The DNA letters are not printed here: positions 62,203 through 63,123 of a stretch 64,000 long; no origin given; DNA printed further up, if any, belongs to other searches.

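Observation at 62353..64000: Strongly AT-rich island: sulfotransferase, XAT acetyltransferase and probable glycosyltransferase in a phage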

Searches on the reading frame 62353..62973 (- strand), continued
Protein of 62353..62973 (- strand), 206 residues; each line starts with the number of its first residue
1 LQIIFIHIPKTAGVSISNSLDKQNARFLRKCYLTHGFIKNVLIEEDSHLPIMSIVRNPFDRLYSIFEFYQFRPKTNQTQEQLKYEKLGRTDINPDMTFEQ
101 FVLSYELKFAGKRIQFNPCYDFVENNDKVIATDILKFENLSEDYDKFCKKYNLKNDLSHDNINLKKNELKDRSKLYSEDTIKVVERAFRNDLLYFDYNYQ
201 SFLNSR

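Call 29: find_related_loci(query=A1, collection=viral_contigs, flank=8000)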
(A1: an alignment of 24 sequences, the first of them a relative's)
Query A1 (206 aa) in viral_contigs; peptide patterns used: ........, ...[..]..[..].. (x = any residue, [..] = any of these).
599 stretches matched a pattern (row limit reached: there are more); 343 encode a relative of the query (tblastn E <= 1e-3); the best 80 are kept; 79 distinct loci.
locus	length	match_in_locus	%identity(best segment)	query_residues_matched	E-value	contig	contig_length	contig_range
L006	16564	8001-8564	42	3-206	3e-46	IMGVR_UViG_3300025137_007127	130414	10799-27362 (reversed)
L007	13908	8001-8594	43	2-203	5e-43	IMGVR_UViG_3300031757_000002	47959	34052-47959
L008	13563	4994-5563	39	2-203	2e-41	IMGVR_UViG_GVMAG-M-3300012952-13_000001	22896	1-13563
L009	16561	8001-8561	43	2-206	2e-40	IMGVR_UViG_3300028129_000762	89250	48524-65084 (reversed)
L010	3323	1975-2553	33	2-206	2e-23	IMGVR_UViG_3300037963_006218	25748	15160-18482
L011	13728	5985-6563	33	2-206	9e-23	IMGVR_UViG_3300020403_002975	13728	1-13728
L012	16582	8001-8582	32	2-200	1e-17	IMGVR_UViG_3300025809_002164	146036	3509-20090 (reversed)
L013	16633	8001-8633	27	2-201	3e-17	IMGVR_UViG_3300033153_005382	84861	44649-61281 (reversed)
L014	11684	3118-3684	28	2-201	7e-17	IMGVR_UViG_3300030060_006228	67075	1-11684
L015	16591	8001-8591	29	2-192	1e-16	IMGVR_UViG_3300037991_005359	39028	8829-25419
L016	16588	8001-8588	29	2-199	2e-16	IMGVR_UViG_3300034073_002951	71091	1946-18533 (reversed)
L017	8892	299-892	33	2-200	7e-16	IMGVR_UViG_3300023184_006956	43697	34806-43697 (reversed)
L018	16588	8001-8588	27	5-206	5e-15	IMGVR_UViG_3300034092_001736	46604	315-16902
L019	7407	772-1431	28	4-198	3e-14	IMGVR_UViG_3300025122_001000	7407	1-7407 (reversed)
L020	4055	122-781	30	4-198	2e-14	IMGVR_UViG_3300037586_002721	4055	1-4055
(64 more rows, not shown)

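Call 33: search_protein_families(library=pfam, proteins=[L009:1572-4052:+, L009:4168-5565:-, L009:5946-6926:+, L009:7138-7794:+, L009:8615-9427:+, L009:9498-10127:+, L009:10191-11117:+, L009:11170-12012:+, L009:11995-12891:-, L009:12969-14417:-], max_evalue=0.01)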
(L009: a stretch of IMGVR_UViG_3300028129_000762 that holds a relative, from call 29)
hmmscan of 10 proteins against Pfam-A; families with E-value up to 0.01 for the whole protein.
L009:1572-4052:+ (826 aa): 0 families

L009:4168-5565:- (465 aa): 2 families
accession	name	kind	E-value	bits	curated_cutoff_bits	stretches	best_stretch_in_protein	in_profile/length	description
PF11913.13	DUF3431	-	2.9e-15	57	25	1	286-463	24-207/219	Protein of unknown function (DUF3431)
PF01531.22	Glyco_transf_11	-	0.00055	19.7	23.9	1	59-228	83-276/298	Glycosyl transferase family 11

L009:5946-6926:+ (326 aa): 1 family
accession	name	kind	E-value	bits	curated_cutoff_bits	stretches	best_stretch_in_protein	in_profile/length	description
PF00534.26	Glycos_transf_1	-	2.4e-05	24.4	26.4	1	225-303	85-160/172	Glycosyl transferases group 1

L009:7138-7794:+ (218 aa): 1 family
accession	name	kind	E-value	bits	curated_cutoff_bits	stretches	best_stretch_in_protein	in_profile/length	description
PF05050.19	Methyltransf_21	-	6.3e-12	46.4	22.7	1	20-180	1-171/173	Methyltransferase FkbM domain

L009:8615-9427:+ (270 aa): 1 family
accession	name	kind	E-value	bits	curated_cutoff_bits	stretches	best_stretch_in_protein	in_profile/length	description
PF04724.18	Glyco_transf_17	-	2.4e-36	126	26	1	16-254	72-310/348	Glycosyltransferase family 17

L009:9498-10127:+ (209 aa): 0 families

L009:10191-11117:+ (308 aa): 2 families
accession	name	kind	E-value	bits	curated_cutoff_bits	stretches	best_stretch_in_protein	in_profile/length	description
PF24785.1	RXYLT1_C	-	5.5e-06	26.4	27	1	190-276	43-142/187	RXYLT1 C-terminal domain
PF03016.20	Exostosin_GT47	-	0.00066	19.5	33.4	1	217-264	221-268/293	Exostosin GT47 domain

L009:11170-12012:+ (280 aa): 1 family
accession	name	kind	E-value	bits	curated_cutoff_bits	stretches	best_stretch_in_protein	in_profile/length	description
PF00535.33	Glycos_transf_2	-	1.2e-06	29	23.3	1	6-81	1-75/168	Glycosyl transferase family 2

L009:11995-12891:- (298 aa): 1 family
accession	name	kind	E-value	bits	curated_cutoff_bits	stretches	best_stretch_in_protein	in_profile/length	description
PF00852.26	Glyco_transf_10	-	9.7e-10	38.8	23.9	1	135-272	3-134/182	Glycosyltransferase family 10 (fucosyltransferase) C-term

L009:12969-14417:- (482 aa): 1 family
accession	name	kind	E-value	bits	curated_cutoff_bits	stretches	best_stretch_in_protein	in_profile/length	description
PF01531.22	Glyco_transf_11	-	9.9e-10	38.6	23.9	1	78-248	98-269/298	Glycosyl transferase family 11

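Call 36: search_solved_structures(query=window:62353-62973:-, max_evalue=1, show_alignments=2)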
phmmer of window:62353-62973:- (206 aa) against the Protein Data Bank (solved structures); distinct sequences matched with E-value up to 1: 6.
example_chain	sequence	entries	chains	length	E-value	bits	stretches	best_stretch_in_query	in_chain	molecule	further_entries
4mwz_A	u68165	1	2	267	0.26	14.5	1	94-151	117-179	Phosphoethanolamine N-methyltransferase, putative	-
5x2b_D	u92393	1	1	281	0.27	14.5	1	46-116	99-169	Sulfotransferase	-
5x2b_F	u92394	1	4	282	0.27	14.5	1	46-116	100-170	Sulfotransferase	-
5x2b_C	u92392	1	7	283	0.27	14.5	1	46-116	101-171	Sulfotransferase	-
4iv0_A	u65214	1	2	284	0.28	14.4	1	94-151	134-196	Phosphoethanolamine N-methyltransferase, putative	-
1m32_A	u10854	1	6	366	0.67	13.2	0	8-70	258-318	2-aminoethylphosphonate-pyruvate aminotransferase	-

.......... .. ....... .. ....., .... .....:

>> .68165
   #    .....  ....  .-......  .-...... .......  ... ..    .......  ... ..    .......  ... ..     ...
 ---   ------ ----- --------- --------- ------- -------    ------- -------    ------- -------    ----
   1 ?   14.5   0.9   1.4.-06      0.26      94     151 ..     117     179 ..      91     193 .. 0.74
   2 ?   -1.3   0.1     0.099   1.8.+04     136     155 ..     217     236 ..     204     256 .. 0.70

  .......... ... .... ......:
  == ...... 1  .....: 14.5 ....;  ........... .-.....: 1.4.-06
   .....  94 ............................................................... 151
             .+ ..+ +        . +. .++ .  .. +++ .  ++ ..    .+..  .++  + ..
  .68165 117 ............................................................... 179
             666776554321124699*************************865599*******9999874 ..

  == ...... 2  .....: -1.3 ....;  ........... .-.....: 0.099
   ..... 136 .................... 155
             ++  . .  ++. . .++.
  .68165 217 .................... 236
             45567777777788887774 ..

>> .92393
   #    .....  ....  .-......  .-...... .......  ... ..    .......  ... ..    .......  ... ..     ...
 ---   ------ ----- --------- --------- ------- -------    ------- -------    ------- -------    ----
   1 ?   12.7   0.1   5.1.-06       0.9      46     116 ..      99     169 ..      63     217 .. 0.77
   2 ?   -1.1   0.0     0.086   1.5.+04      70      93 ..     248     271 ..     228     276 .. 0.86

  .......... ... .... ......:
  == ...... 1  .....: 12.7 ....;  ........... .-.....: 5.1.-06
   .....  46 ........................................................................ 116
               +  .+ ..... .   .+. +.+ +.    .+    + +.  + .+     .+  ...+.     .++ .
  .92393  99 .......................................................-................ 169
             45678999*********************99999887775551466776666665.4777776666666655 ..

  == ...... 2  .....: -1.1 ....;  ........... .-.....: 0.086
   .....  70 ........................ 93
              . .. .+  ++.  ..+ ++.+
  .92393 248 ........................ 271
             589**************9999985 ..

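Call 38: search_solved_structures(query=A1, max_evalue=1, show_alignments=2)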
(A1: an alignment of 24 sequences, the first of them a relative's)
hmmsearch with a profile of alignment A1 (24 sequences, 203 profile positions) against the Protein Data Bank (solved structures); distinct sequences matched with E-value up to 1: 17.
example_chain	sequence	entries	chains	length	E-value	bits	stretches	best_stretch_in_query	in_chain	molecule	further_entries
4ndz_A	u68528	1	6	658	0.00044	23.2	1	8-98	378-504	Maltose-binding periplasmic protein, Heparan sulfate 2-O-sulfotransferase 1 fusion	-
3f5f_A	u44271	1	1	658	0.00064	22.7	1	8-98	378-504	Maltose-binding periplasmic protein, Heparan sulfate 2-O-sulfotransferase 1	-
7d1x_A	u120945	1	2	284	0.0019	21.1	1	52-148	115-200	Sulfotransferase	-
7eov_A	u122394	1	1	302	0.0022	20.9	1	52-148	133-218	cytosolic sulfotransferase SULT2A8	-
5x2b_D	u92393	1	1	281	0.0091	18.9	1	47-172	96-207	Sulfotransferase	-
5x2b_F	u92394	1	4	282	0.0092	18.9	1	47-172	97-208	Sulfotransferase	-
5x2b_C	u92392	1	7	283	0.0093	18.9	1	47-172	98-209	Sulfotransferase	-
5t03_A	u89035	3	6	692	0.019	17.9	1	7-76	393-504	maltose binding protein - heparan sulfate 6-O-sulfotransferase isoform 3 fusion protein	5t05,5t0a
21gi_A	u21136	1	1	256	0.037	16.9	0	127-168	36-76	A designed protein Three-twist Knot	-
3mlg_A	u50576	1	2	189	0.071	16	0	127-168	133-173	2X chimera of Helicobacter pylori protein HP0242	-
2zpt_X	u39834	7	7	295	0.08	15.8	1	50-187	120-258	Tyrosine-ester sulfotransferase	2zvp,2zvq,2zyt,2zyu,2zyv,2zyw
8f7f_A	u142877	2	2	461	0.19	14.6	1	85-137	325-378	Surfactin synthetase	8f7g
8f7h_A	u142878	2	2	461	0.19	14.6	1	85-137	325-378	Surfactin synthetase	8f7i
3rnl_A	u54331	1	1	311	0.37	13.7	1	49-90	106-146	Sulfotransferase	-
1u8v_A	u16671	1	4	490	0.38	13.6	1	112-159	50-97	Gamma-aminobutyrate metabolism dehydratase/isomerase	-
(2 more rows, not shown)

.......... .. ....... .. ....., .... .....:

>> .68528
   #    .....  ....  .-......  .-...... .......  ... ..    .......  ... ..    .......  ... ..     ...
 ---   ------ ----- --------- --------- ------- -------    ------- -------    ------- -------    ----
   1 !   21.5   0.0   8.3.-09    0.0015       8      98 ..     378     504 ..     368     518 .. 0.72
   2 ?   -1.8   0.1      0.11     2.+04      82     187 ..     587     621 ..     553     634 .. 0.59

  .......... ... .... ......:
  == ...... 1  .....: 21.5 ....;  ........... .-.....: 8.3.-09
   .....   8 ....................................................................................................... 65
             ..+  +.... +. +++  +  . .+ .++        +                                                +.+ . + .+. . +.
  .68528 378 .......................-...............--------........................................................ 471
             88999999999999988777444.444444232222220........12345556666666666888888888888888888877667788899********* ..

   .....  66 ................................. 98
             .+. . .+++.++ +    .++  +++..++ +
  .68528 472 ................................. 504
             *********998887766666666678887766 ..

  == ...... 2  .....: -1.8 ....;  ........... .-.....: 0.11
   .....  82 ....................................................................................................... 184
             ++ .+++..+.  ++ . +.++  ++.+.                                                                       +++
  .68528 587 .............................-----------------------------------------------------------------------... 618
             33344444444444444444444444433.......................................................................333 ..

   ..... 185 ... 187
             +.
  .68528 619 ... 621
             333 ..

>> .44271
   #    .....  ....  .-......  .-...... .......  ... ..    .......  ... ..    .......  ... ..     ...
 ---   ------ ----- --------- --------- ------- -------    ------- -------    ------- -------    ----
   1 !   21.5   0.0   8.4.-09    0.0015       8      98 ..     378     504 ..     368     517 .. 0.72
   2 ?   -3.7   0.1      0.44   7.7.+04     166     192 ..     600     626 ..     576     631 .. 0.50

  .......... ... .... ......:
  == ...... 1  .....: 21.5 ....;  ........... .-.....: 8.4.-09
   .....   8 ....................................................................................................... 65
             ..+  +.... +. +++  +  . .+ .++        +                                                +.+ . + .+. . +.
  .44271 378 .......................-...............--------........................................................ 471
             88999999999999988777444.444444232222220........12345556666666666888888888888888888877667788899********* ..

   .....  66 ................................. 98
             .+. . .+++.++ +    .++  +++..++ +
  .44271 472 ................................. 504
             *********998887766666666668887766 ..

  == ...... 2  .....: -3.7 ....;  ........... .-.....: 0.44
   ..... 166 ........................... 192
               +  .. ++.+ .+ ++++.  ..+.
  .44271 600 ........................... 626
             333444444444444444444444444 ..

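Call 39: search_protein_families(library=ncbifam, proteins=[L001:4629-5264:+, L001:5264-5929:+, L001:5919-6473:+, L001:6439-7173:+, L001:7170-7778:+, L001:7775-8689:+, L001:8686-9477:+, L001:9477-10010:+, L001:10001-10621:+, L001:649-1497:+], max_evalue=0.01)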
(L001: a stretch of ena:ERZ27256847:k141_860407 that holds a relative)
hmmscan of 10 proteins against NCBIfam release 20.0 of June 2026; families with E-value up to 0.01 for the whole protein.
L001:4629-5264:+ (211 aa): 3 families
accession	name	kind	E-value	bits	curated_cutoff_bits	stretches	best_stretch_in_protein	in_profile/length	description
NF038299.1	EPS_HpsN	equivalog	0.0014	17.6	425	1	3-100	4-104/317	hormogonium polysaccharide biosynthesis glycosyltransferase HpsN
TIGR01556.1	rhamnosyltran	subfamily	0.0031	16.7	200.55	1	28-98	21-94/281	rhamnosyltransferase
NF041875.1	EPS_EpsD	equivalog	0.0088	15.5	370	0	5-93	4-95/325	exopolysaccharide biosynthesis glycosyltransferase EpsD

L001:5264-5929:+ (221 aa): 1 family
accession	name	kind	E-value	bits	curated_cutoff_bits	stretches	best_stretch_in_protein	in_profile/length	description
NF038299.1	EPS_HpsN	equivalog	0.0043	16.1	425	1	3-104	4-103/317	hormogonium polysaccharide biosynthesis glycosyltransferase HpsN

L001:5919-6473:+ (184 aa): 7 families
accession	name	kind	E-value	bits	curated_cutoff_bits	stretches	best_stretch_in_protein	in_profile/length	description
NF007482.0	PRK10073.1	equivalog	7.8e-05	21.8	423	1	50-84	75-109/334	glycosyltransferase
NF041875.1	EPS_EpsD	equivalog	0.0012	18.3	370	0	52-93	71-112/325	exopolysaccharide biosynthesis glycosyltransferase EpsD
NF050050.1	ProtGlycPglI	equivalog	0.0021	17.5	500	1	39-88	62-111/306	GalNAc(5)-diNAcBac-PP-undecaprenol beta-1,3-glucosyltransferase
NF007453.0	PRK10018.1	equivalog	0.0026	17.5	382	1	36-86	62-112/280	colanic acid biosynthesis glycosyltransferase WcaA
NF047683.1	TeichurnBiosyTuaG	equivalog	0.0056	16.4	400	1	33-84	61-110/252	teichuronic acid biosynthesis protein TuaG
NF041394.1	GtaseAglG_Halo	equivalog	0.0056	16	440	1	26-92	48-113/304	glucosyl-dolichyl phosphate glucuronosyltransferase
TIGR04017.1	WcaA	equivalog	0.0089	15.7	495.75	0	38-86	63-111/279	colanic acid biosynthesis glycosyltransferase WcaA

L001:6439-7173:+ (244 aa): 0 families

L001:7170-7778:+ (202 aa): 0 families

L001:7775-8689:+ (304 aa): 1 family
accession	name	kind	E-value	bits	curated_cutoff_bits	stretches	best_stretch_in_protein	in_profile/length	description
NF053787.1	GlcN_PG_synth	equivalog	2.2e-06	26.8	480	1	130-246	183-294/361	N-acetylglucosaminyl phosphatidylglycerol synthase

L001:8686-9477:+ (263 aa): 4 families
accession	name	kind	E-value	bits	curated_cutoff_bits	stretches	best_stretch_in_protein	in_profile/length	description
TIGR04195.1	S_glycosyl_SunS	equivalog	1.3e-06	27.6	350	1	10-100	63-145/421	SunS family peptide S-glycosyltransferase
NF007482.0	PRK10073.1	equivalog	0.00038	19.6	423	1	6-52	8-57/334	glycosyltransferase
TIGR04283.1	glyco_like_mftF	equivalog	0.0029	17.2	182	1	9-54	4-51/221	TIGR04283 family arsenosugar biosynthesis glycosyltransferase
TIGR03469.1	HpnB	hypoth_equivalog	0.003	16.6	379.25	1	5-51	45-95/386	hopene-associated glycosyltransferase HpnB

L001:9477-10010:+ (177 aa): 47 families (the best 25 are shown)
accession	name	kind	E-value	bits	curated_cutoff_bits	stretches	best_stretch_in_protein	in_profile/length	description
NF000490.1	chloram_CatB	equivalog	8.5e-44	149.4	350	1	31-172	53-200/210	type B chloramphenicol O-acetyltransferase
NF000311.1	Vat_ABCDEFH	equivalog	2.1e-40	138.5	300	1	31-172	54-200/201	Vat family streptogramin A O-acetyltransferase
NF033468.1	stregram_VatI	exception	1.1e-35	123.4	415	1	34-173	59-203/208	streptogramin A O-acetyltransferase Vat(I)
NF000111.1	stregram_VatD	exception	5.1e-32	111.3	400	1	32-171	58-203/209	streptogramin A O-acetyltransferase Vat(D)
NF000147.1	stregram_VatF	exception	8.3e-31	107.2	400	1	30-171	62-209/221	streptogramin A O-acetyltransferase Vat(F)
NF000097.1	stregram_VatC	exception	1.3e-29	103.7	425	1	30-172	61-208/212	streptogramin A O-acetyltransferase Vat(C)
NF000020.1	stregram_VatE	exception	1.4e-29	103.3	450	1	30-165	57-198/214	streptogramin A O-acetyltransferase Vat(E)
TIGR03308.1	phn_thr-fam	hypoth_equivalog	4.1e-29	101.9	201.65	1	82-161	108-187/204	phosphonate metabolim protein, transferase hexapeptide repeat family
NF000504.1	stregram_VatH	exception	6.6e-29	101.3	475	1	32-171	62-206/216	streptogramin A O-acetyltransferase Vat(H)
NF000101.1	stregram_VatA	exception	2.3e-28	99.4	450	1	32-171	63-207/219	streptogramin A O-acetyltransferase Vat(A)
NF000084.1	amicyc_ac_ApmA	equivalog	1.8e-25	90.2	550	1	77-168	171-264/274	aminocyclitol acetyltransferase ApmA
NF007240.0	PRK09677.1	equivalog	4.4e-18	65.5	243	1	82-139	130-187/192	putative lipopolysaccharide biosynthesis O-acetyl transferase WbbJ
NF007499.0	PRK10092.1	equivalog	2.1e-17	63.5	314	1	30-134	89-181/183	maltose O-acetyltransferase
NF007076.0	PRK09527.1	equivalog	2.3e-16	59.8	347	1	70-134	120-183/203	galactoside O-acetyltransferase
TIGR03532.1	DapD_Ac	equivalog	6.9e-16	58.6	231.75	1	78-134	156-212/231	2,3,4,5-tetrahydropyridine-2,6-dicarboxylate N-acetyltransferase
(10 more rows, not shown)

L001:10001-10621:+ (206 aa): 0 families

L001:649-1497:+ (282 aa): 28 families (the best 25 are shown)
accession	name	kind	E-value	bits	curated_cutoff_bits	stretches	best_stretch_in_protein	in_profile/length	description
NF010932.0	PRK14352.1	equivalog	4e-11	42.2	611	1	19-156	10-139/488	bifunctional UDP-N-acetylglucosamine diphosphorylase/glucosamine-1-phosphate N-acetyltransferase GlmU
NF010933.0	PRK14353.1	equivalog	9.8e-11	40.9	505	1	19-151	9-132/453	bifunctional UDP-N-acetylglucosamine diphosphorylase/glucosamine-1-phosphate N-acetyltransferase GlmU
TIGR01173.1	glmU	equivalog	2.2e-10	40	366.85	1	19-145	4-119/452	bifunctional UDP-N-acetylglucosamine diphosphorylase/glucosamine-1-phosphate N-acetyltransferase GlmU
NF010940.0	PRK14360.1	equivalog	4e-10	38.8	602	1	20-157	6-133/452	bifunctional UDP-N-acetylglucosamine diphosphorylase/glucosamine-1-phosphate N-acetyltransferase GlmU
NF001183.0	PRK00155.1-3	subfamily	8.8e-10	38.3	166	1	20-156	6-142/237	D-ribitol-5-phosphate cytidylyltransferase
NF010936.0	PRK14356.1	equivalog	6.1e-09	35.3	666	1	20-145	10-125/456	bifunctional UDP-N-acetylglucosamine diphosphorylase/glucosamine-1-phosphate N-acetyltransferase GlmU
TIGR03310.1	matur_MocA_YgfJ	equivalog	2.7e-08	34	186.45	1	20-158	4-129/188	molybdenum cofactor cytidylyltransferase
NF010937.0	PRK14357.1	equivalog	3.3e-08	32.9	658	1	20-158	5-129/448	bifunctional UDP-N-acetylglucosamine diphosphorylase/glucosamine-1-phosphate N-acetyltransferase GlmU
TIGR03992.1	Arch_glmU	subfamily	4.5e-08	32.4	292.1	1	20-142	5-120/393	bifunctional sugar-1-phosphate nucleotidylyltransferase/acetyltransferase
NF010934.1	PRK14354.1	equivalog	4.8e-08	31.9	450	1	20-158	4-130/447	bifunctional UDP-N-acetylglucosamine diphosphorylase/glucosamine-1-phosphate N-acetyltransferase GlmU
TIGR00453.1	ispD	equivalog_domain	5.6e-08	32.5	181.3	1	20-117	4-90/219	2-C-methyl-D-erythritol 4-phosphate cytidylyltransferase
NF010935.0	PRK14355.1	equivalog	9.6e-07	27.8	718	1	20-158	8-136/459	bifunctional UDP-N-acetylglucosamine diphosphorylase/glucosamine-1-phosphate N-acetyltransferase GlmU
NF041313.1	UDPGP_AglF_Halo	equivalog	1.9e-06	27.5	400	1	20-148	5-124/234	UTP--glucose-1-phosphate uridylyltransferase AglF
NF041173.1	Sug_nt_acttase_Thmprot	equivalog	4.1e-06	26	600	1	20-140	5-118/405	bifunctional sugar-1-phosphate nucleotidylyltransferase/acetyltransferase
NF010939.0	PRK14359.1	equivalog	9e-06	24.5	592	1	18-111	5-89/430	bifunctional UDP-N-acetylglucosamine diphosphorylase/glucosamine-1-phosphate N-acetyltransferase GlmU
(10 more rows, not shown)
